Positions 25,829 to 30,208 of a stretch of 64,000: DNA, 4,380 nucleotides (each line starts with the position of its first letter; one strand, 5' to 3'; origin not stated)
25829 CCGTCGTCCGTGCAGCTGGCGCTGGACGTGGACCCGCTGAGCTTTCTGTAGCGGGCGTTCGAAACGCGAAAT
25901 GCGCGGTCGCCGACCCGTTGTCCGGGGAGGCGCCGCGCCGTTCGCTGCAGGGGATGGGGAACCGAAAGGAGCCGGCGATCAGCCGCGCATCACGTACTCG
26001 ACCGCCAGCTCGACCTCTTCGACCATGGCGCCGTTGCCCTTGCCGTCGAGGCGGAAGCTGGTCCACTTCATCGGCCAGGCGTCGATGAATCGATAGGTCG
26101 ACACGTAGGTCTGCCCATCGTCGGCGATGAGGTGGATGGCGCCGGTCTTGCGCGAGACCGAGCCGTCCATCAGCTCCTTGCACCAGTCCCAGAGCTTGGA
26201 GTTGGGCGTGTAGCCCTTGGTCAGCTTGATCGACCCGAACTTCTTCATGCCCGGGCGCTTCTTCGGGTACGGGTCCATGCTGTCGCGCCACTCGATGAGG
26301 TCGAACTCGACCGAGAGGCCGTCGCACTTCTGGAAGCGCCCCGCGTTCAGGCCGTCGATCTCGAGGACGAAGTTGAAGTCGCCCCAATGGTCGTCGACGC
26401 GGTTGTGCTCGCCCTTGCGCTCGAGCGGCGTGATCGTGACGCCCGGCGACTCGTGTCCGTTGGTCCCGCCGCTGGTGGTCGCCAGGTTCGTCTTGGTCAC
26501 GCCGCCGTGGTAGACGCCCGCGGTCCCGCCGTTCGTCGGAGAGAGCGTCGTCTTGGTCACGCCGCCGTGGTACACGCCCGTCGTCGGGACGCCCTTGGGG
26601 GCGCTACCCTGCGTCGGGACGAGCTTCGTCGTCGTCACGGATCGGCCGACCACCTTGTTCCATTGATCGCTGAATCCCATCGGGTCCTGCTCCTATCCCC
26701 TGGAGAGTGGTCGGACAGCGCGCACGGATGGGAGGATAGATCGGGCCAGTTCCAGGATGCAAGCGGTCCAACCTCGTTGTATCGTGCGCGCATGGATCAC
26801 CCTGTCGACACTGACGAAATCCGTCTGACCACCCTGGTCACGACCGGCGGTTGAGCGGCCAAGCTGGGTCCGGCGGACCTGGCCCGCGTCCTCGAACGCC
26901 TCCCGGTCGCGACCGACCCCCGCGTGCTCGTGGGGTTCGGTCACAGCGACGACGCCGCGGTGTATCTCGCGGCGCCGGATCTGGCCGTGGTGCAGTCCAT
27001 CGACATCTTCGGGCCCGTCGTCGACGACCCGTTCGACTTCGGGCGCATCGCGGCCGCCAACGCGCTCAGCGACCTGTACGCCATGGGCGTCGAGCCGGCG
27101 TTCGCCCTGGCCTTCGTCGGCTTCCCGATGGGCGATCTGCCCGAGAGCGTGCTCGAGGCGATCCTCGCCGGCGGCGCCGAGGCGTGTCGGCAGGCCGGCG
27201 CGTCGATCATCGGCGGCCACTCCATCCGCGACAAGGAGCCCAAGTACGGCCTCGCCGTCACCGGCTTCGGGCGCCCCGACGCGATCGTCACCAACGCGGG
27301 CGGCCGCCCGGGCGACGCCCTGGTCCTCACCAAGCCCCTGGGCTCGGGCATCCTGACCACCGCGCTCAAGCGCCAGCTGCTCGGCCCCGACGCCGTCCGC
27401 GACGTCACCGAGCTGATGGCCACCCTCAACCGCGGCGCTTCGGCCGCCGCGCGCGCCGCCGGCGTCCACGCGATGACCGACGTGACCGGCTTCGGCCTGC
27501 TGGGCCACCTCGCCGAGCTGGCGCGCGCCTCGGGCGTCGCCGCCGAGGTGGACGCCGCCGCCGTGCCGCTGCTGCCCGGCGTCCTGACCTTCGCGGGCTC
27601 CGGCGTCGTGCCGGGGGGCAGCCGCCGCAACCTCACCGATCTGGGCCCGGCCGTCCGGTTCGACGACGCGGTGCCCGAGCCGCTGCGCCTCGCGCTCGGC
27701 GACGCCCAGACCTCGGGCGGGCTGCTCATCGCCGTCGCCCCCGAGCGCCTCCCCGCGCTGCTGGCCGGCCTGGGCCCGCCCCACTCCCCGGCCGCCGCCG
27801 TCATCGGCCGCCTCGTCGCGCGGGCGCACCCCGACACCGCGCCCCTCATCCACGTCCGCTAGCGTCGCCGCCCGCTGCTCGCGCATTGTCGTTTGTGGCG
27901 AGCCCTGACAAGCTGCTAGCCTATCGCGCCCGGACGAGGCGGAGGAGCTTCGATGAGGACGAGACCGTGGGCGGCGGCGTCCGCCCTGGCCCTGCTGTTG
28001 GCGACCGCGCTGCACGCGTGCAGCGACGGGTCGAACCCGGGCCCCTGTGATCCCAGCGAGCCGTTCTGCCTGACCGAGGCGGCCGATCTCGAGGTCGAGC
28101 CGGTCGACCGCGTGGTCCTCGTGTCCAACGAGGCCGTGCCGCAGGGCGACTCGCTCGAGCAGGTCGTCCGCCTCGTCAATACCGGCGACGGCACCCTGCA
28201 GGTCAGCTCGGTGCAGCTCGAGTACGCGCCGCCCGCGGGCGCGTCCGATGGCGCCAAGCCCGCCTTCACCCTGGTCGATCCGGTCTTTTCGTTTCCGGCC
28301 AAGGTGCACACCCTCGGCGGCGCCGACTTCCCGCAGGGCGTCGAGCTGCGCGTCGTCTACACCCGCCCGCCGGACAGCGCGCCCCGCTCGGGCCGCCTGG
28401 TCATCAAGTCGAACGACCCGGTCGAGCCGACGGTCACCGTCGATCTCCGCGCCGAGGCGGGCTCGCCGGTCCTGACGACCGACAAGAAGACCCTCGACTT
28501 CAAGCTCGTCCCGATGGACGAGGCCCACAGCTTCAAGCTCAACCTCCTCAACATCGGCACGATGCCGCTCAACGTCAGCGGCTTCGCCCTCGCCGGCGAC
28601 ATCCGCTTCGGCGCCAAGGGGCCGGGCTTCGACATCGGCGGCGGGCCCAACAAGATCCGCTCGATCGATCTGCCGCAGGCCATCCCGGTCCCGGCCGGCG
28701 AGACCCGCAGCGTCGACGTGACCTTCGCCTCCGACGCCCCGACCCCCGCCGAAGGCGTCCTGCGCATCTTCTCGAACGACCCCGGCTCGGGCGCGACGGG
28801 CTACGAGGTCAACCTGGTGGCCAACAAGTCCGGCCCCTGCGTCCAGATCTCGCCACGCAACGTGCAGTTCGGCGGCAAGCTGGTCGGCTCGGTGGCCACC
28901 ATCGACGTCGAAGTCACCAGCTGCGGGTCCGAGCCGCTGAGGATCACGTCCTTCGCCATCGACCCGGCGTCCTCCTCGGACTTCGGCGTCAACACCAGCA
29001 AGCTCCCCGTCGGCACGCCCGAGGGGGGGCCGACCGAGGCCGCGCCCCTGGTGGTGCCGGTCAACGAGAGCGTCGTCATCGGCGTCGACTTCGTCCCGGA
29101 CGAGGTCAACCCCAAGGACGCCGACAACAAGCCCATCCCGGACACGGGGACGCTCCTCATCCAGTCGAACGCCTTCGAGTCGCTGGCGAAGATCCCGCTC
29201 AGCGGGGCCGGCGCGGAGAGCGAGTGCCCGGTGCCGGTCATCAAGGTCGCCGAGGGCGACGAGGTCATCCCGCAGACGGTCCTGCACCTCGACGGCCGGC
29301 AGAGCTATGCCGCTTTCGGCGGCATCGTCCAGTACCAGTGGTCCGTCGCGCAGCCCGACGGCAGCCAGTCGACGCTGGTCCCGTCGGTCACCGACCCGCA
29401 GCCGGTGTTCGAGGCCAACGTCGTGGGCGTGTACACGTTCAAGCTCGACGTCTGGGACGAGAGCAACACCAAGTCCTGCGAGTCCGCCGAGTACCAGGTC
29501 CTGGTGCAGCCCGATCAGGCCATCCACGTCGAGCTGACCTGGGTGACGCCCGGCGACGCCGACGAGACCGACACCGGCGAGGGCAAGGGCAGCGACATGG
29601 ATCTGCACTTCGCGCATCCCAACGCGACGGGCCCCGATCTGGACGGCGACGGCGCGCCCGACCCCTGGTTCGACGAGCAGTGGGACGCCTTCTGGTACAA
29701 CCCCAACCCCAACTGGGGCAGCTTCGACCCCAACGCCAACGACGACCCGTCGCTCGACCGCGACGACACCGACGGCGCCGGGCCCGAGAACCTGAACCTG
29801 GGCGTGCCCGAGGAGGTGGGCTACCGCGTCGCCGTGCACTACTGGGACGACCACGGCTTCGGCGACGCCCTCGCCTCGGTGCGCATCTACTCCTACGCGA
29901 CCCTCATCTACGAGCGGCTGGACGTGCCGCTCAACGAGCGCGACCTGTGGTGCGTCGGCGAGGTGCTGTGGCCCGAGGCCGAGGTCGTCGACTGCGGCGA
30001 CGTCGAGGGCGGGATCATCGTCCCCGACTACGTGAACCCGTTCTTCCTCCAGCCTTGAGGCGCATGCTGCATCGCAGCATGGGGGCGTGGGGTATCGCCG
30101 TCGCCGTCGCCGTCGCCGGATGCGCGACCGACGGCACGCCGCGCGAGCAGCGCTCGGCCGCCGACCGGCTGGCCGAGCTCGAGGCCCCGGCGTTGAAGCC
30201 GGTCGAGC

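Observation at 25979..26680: Orphan phage tail-tube (T4 gp19 / Afp-tube-like) homolog with a duplicated N-terminal extension, divergent from selD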

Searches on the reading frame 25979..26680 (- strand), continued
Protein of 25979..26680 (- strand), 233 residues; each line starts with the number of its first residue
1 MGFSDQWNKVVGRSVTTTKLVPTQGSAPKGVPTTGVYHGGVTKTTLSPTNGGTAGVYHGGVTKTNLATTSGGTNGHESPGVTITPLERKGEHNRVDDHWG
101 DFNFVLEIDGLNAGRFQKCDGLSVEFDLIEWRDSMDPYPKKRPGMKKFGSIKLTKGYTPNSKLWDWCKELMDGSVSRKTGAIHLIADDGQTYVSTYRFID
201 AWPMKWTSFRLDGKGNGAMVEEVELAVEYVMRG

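Call 77: find_encoding_contigs(protein=P0243, flank=10000, max_places=3)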
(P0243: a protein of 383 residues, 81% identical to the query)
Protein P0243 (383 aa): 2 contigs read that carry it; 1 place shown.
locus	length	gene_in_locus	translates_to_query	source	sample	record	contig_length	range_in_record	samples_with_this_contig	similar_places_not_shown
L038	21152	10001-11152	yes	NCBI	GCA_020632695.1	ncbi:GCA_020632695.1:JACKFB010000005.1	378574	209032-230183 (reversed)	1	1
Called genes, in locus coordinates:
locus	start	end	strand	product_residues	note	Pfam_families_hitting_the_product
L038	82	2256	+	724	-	PF00069:Pkinase, PF01636:APH (faint), PF07714:PK_Tyr_Ser-Thr, PF08308:PEGA (weak)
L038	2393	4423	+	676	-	PF13231:PMT_2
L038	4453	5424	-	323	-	-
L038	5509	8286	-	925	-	PF12770:CHAT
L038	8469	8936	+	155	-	-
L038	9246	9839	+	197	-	PF14065:Pvc16_N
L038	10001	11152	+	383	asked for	PF04984:Phage_sheath_1, PF17482:Phage_sheath_1C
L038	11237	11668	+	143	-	PF06841:Phage_T4_gp19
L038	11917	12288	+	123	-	-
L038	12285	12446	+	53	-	PF20546:DUF6760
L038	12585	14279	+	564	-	PF04984:Phage_sheath_1, PF17482:Phage_sheath_1C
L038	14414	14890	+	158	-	PF06841:Phage_T4_gp19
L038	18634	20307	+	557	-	-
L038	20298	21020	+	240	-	PF19266:CIS_tube, PF01476:LysM (weak)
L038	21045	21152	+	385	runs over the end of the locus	-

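Call 78: find_encoding_contigs(protein=P0222, flank=10000, max_places=3)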
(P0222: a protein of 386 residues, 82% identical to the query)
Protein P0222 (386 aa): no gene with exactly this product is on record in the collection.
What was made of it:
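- Tried and rejected: The look-up of sheath P0222 returned 'not on record' (call 78).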

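Call 80: search_protein_families(library=padloc, proteins=[window:25979-26680:-], max_evalue=0.01)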
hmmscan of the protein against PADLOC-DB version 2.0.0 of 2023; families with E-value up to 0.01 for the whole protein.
window:25979-26680:- (233 aa): 0 families

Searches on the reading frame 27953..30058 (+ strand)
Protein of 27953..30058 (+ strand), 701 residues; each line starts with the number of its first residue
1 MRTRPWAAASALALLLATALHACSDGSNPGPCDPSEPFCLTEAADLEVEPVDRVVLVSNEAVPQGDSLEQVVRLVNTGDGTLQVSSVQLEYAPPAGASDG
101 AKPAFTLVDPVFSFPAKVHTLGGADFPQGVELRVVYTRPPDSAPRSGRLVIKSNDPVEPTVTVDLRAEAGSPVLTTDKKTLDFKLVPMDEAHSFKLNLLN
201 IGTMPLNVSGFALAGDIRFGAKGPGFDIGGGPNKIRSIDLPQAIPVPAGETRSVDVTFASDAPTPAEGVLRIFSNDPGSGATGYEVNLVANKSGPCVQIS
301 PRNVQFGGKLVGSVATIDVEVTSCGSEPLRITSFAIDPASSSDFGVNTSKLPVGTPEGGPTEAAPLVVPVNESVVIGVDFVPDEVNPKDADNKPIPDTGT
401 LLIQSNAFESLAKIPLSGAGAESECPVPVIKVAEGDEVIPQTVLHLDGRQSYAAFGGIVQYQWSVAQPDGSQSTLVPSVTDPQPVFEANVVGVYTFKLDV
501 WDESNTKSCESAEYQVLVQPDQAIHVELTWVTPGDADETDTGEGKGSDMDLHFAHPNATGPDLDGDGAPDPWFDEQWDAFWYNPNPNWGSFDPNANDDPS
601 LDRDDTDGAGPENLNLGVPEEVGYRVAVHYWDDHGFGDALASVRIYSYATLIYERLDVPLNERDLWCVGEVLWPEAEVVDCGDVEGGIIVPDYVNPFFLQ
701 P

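Call 55: search_protein_families(library=pfam, proteins=[window:27953-30058:+], max_evalue=0.01)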
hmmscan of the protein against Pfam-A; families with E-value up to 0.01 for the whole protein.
window:27953-30058:+ (701 aa): 6 families
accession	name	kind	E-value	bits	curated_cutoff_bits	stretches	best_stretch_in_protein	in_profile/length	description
PF22352.2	K319L-like_PKD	-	2.7e-08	34.2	27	1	440-508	10-76/84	K319L-like, PKD domain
PF22073.2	Cep192_D4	-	2e-05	25.2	35.5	0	172-277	2-96/112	Cep192 domain 4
PF18911.6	PKD_4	-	2.9e-05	24.5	27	1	428-515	4-82/85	PKD domain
PF22544.2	HYDIN_VesB_CFA65-like_Ig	-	3.7e-05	24.3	25.5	0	172-210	1-39/100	HYDIN/CFA65/VesB-like, Ig-like domain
PF15780.11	ASH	-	0.0027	18.3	27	0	302-353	12-62/98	Abnormal spindle-like microcephaly-assoc'd, ASPM-SPD-2-Hydin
PF07610.17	DUF1573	-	0.0032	17.9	26.1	0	245-276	53-85/98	Protein of unknown function (DUF1573)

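Call 80: search_protein_families(library=padloc, proteins=[window:27953-30058:+], max_evalue=0.01)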
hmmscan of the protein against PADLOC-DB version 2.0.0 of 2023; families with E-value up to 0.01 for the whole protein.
window:27953-30058:+ (701 aa): 0 families
